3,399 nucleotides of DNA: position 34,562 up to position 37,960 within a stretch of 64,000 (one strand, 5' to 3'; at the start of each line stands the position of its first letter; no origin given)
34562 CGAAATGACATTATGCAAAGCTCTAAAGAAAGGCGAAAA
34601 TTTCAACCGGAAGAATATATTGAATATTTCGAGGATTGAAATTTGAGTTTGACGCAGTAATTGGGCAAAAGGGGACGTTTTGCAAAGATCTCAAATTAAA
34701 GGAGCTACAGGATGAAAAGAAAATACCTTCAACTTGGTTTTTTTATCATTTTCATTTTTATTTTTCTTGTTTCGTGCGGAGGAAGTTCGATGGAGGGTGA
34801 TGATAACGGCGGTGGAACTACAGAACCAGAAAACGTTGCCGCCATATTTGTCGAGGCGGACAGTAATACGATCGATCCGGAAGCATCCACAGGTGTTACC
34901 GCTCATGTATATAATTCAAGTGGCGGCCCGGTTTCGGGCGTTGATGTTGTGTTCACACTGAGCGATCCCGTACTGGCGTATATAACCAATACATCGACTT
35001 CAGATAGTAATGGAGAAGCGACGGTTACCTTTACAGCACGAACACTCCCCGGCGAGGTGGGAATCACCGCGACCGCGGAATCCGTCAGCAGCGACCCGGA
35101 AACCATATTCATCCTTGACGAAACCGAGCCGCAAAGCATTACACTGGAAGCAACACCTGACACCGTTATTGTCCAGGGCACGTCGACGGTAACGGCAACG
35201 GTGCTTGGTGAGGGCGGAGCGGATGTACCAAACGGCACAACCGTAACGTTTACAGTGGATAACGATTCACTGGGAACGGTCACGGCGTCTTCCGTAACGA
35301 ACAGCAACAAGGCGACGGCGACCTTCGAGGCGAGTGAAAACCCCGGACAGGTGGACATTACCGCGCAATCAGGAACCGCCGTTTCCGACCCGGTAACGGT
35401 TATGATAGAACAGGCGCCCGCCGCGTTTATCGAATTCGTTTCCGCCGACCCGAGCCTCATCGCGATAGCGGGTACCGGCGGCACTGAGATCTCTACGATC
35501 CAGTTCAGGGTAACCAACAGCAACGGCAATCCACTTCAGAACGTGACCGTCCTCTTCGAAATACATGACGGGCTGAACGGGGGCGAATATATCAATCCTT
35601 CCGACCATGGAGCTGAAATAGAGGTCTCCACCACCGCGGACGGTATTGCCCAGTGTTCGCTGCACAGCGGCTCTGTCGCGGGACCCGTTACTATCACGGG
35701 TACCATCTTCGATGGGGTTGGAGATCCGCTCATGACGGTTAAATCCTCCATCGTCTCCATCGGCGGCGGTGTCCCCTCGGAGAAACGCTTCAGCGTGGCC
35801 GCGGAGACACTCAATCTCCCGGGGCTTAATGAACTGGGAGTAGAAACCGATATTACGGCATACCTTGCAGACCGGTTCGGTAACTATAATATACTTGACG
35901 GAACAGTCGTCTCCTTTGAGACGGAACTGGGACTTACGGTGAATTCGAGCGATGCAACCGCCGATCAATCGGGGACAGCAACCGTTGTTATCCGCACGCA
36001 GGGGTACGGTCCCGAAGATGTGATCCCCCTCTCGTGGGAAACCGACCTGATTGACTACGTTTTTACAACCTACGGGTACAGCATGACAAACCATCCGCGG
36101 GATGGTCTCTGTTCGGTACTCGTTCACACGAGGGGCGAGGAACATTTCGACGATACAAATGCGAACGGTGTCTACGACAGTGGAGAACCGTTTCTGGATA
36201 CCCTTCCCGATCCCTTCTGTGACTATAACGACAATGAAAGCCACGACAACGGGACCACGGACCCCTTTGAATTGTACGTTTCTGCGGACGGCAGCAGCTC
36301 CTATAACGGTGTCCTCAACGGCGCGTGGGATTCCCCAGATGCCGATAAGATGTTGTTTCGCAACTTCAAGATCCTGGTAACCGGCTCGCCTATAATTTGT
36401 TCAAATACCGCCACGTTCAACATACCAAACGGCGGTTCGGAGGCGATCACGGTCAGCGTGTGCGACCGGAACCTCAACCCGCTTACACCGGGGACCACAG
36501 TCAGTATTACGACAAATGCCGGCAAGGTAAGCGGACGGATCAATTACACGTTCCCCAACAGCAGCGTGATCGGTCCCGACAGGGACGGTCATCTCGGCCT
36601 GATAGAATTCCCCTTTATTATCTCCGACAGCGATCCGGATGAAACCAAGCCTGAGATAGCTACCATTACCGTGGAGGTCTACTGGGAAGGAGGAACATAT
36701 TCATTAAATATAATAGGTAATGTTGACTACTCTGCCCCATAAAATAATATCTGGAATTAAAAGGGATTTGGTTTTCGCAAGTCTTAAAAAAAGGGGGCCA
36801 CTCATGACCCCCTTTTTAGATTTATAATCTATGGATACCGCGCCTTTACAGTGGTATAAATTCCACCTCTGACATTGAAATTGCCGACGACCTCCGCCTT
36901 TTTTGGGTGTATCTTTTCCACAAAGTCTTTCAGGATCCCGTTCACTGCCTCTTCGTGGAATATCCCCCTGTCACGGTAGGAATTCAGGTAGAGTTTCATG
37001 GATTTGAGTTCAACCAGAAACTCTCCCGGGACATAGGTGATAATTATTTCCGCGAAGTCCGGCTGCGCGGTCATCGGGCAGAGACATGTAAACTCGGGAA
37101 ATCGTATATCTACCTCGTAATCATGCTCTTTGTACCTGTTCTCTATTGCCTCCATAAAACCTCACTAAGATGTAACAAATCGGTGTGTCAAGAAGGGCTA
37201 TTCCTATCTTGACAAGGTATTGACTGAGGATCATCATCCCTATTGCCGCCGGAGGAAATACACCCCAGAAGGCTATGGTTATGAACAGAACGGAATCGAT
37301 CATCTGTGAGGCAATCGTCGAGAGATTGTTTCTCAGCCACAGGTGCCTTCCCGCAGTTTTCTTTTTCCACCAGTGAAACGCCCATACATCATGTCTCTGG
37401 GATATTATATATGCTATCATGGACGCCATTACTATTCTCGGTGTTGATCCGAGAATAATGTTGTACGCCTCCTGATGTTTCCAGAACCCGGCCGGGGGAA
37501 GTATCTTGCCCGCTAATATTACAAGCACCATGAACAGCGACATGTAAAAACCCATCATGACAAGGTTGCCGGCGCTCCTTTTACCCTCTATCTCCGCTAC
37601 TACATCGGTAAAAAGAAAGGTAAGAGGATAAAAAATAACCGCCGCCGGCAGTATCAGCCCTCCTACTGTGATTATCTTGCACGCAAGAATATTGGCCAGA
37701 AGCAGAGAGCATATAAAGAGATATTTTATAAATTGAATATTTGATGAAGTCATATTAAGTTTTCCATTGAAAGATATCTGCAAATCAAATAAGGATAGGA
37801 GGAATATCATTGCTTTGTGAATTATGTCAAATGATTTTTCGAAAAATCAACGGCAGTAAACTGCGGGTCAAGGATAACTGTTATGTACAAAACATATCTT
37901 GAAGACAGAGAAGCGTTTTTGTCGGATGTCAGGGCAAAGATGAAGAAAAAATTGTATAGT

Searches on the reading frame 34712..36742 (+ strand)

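Call 79: search_protein_families(library=pfam, proteins=[window:34712-36742:+], max_evalue=0.0001)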
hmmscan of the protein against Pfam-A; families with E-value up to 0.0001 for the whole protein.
window:34712-36742:+ (676 aa): 2 families
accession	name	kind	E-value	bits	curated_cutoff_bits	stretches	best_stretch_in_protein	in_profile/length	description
PF02369.22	Big_1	-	1.4e-25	89.7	34.9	2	49-131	8-89/93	Bacterial Ig-like domain (group 1)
PF09134.16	Invasin_D3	-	9.5e-19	68.2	33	0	48-124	8-84/98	Invasin, domain 3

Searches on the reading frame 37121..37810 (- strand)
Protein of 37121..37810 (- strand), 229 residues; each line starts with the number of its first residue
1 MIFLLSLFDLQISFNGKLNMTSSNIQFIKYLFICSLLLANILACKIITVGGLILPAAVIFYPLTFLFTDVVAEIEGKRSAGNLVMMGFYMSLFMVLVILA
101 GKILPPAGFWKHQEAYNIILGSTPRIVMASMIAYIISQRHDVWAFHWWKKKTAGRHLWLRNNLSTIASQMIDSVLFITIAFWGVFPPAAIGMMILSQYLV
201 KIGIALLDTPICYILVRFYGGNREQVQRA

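Call 79: search_protein_families(library=pfam, proteins=[window:37121-37810:-], max_evalue=0.0001)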
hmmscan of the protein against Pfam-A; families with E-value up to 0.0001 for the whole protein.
window:37121-37810:- (229 aa): 1 family
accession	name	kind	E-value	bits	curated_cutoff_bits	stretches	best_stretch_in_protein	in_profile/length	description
PF02592.20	Vut_1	-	5.3e-54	183.2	27.2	1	55-214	1-151/152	Putative vitamin uptake transporter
